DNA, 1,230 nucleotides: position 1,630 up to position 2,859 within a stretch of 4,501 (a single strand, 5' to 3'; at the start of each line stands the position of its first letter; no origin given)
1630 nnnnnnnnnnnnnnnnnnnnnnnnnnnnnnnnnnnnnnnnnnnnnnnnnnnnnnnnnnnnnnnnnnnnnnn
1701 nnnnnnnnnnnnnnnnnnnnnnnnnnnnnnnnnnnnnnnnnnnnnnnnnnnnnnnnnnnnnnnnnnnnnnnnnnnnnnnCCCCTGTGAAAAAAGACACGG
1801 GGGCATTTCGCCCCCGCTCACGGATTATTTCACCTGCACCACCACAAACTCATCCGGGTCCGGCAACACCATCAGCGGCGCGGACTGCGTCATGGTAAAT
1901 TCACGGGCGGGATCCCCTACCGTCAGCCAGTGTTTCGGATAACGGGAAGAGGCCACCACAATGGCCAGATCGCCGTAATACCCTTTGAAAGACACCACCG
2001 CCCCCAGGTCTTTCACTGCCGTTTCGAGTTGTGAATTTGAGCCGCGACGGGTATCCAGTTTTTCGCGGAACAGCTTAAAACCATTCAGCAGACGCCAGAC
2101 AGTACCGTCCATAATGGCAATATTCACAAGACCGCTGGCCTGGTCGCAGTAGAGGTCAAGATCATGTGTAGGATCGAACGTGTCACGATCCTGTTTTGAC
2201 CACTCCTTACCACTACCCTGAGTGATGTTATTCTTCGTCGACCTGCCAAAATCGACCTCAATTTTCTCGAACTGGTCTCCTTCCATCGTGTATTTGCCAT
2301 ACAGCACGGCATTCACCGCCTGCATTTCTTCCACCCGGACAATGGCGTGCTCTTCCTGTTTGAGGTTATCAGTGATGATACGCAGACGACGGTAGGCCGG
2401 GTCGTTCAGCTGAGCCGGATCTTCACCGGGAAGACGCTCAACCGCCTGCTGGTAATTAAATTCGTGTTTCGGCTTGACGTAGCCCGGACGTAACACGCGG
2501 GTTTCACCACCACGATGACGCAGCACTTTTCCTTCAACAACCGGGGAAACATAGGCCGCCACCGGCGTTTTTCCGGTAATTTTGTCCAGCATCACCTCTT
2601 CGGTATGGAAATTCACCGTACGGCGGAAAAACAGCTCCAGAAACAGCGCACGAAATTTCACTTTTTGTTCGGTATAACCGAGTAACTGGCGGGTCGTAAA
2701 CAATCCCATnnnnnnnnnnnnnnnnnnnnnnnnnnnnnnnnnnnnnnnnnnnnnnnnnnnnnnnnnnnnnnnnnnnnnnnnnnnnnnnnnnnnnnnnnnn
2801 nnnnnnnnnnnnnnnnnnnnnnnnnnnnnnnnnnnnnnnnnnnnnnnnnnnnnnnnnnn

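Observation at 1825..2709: Major capsid protein E homolog lacks about 47 residues in-frame relative to lambda gpE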

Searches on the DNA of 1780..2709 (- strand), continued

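Call 33: get_annotated_region(hit=H165, flank=20000)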
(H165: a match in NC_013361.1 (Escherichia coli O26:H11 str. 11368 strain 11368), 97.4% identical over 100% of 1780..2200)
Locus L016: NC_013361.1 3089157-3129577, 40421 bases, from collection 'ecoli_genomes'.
description: Escherichia coli O26:H11 str. 11368, complete sequence
organism: Escherichia coli O26:H11 str. 11368 strain 11368 (NCBI taxid 573235)
replicon: chromosome; assembly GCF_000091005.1
host: -; source: -; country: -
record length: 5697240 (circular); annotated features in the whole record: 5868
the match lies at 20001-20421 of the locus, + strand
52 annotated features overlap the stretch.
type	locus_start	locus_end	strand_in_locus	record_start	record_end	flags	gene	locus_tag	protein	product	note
CDS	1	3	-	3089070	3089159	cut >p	-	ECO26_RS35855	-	DUF1175 family protein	incomplete; partial in the middle of a contig; missing N-terminus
CDS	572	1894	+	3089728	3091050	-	nleA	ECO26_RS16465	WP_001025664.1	type III secretion system effector NleA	-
CDS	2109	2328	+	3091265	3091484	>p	-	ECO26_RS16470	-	transposase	frameshifted; incomplete; partial in the middle of a contig; missing C-terminus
CDS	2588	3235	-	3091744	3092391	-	-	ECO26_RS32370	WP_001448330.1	T3SS effector NleG family protein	-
CDS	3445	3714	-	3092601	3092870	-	-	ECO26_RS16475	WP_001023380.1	phage tail fiber C-terminal domain-containing protein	-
CDS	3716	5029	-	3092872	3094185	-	-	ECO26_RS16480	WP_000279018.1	prophage tail fiber N-terminal domain-containing protein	-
CDS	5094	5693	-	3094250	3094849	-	-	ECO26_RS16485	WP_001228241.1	Ail/Lom family outer membrane beta-barrel protein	-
CDS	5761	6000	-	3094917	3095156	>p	-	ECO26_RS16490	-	phage tail tip domain-containing protein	incomplete; partial in the middle of a contig; missing N-terminus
CDS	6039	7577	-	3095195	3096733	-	-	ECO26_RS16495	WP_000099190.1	IS66-like element ISEc22 family transposase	-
CDS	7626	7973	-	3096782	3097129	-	tnpB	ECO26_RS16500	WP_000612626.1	IS66 family insertion sequence element accessory protein TnpB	TnpB, as the term is used for proteins encoded by IS66 family insertion elements, is considered an accessory protein, ...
CDS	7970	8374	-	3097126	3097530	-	tnpA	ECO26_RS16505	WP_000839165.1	IS66-like element accessory protein TnpA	-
CDS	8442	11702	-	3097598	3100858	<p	gpJ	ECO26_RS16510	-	phage attachment tail tip protein J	incomplete; partial in the middle of a contig; missing C-terminus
CDS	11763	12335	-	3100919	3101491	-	-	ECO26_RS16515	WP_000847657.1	tail assembly protein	-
CDS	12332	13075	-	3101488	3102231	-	-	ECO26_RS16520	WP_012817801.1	C40 family peptidase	-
CDS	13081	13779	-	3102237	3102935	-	-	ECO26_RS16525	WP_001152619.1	phage minor tail protein L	-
CDS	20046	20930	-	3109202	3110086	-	-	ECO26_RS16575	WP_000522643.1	major capsid protein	-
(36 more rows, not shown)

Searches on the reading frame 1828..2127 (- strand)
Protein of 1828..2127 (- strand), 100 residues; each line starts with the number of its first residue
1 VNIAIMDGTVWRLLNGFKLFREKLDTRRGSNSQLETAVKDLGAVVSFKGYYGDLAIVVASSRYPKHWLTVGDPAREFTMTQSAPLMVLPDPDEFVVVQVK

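Call 57: search_dna_similar(query=window:1828-2127:-, collection=phages, mode=protein, max_rows=60, rows=spread)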
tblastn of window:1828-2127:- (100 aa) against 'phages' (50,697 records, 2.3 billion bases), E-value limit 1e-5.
Records with a match: 126; places in all: 126; records where one place covers at least 80% of the query: 123.
Best place of each record, by identity: 90-95% 1; 60-80% 20; <60% 105.
By first word of the organism name: Escherichia 92; Stx1a-converting 10; Enterobacteria 9; Aeromonas 5; Lambdavirus 2; Vibrio 2; Xanthomonas 2; Phage 1; Campylobacter 1; Enterobacter 1; and 1 more.
By host as written in the record: - 45; Escherichia coli 32; Escherichia coli ECOR13 10; Escherichia coli C 8; Escherichia coli str. K-12 substr. MG1655 7; Aeromonas sp. 3; Escherichia coli MC1000 2; Escherichia coli BL21(DE3) 2; and 16 more.
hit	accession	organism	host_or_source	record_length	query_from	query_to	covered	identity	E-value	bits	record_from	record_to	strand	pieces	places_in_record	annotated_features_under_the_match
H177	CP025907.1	Escherichia phage 204576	Escherichia coli 204576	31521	1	94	94%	78.0%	7e-33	191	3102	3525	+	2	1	record has no annotation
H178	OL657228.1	Escherichia phage 21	Escherichia coli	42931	1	94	94%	65.5%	1e-50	175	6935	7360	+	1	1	major capsid protein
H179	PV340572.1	Escherichia phage PhiR57_1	Escherichia coli ECOR13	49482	1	94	94%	65.5%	1e-50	175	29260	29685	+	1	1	major capsid protein E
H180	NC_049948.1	Escherichia phage ev017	-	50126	1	94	94%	65.5%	1e-50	175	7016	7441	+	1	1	minor capsid protein E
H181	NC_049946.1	Escherichia phage 4A7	-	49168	1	94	94%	65.5%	1e-50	175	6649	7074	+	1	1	major capsid protein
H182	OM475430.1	Escherichia phage 3W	Escherichia coli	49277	1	94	94%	65.5%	1e-50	175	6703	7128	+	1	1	major capsid protein E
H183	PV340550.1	Escherichia phage PhiR12_2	Escherichia coli str. K-12 substr. ...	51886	1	94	94%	65.5%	2e-50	175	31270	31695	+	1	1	major capsid protein E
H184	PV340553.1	Escherichia phage PhiR12_4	Escherichia coli C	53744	1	94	94%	65.5%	2e-50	175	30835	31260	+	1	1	major capsid protein E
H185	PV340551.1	Escherichia phage PhiR12_2_star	Escherichia coli C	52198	1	94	94%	65.5%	2e-50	175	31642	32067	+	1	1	major capsid protein E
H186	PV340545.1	Escherichia phage PhiR5_1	Escherichia coli C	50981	1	94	94%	64.1%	2e-49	172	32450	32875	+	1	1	major capsid protein E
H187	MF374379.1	Escherichia phage DN1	Escherichia coli c1a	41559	1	99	99%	47.9%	8e-34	127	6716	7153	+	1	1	left shoulder containing phage genes derived from prophage DE3 | major capsid protein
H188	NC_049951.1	Enterobacteria phage O276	Escherichia coli MC1000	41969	1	99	99%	47.9%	8e-34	127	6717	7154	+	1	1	7: major capsid protein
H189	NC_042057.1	Escherichia phage DE3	Escherichia coli BL21(DE3)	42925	1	99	99%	47.9%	8e-34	127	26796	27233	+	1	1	E: major capsid protein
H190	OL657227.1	Escherichia phage 434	Escherichia coli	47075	1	99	99%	47.9%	8e-34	127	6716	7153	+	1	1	major capsid protein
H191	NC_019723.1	Escherichia phage HK630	Escherichia coli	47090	1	99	99%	47.9%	8e-34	127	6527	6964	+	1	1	major capsid protein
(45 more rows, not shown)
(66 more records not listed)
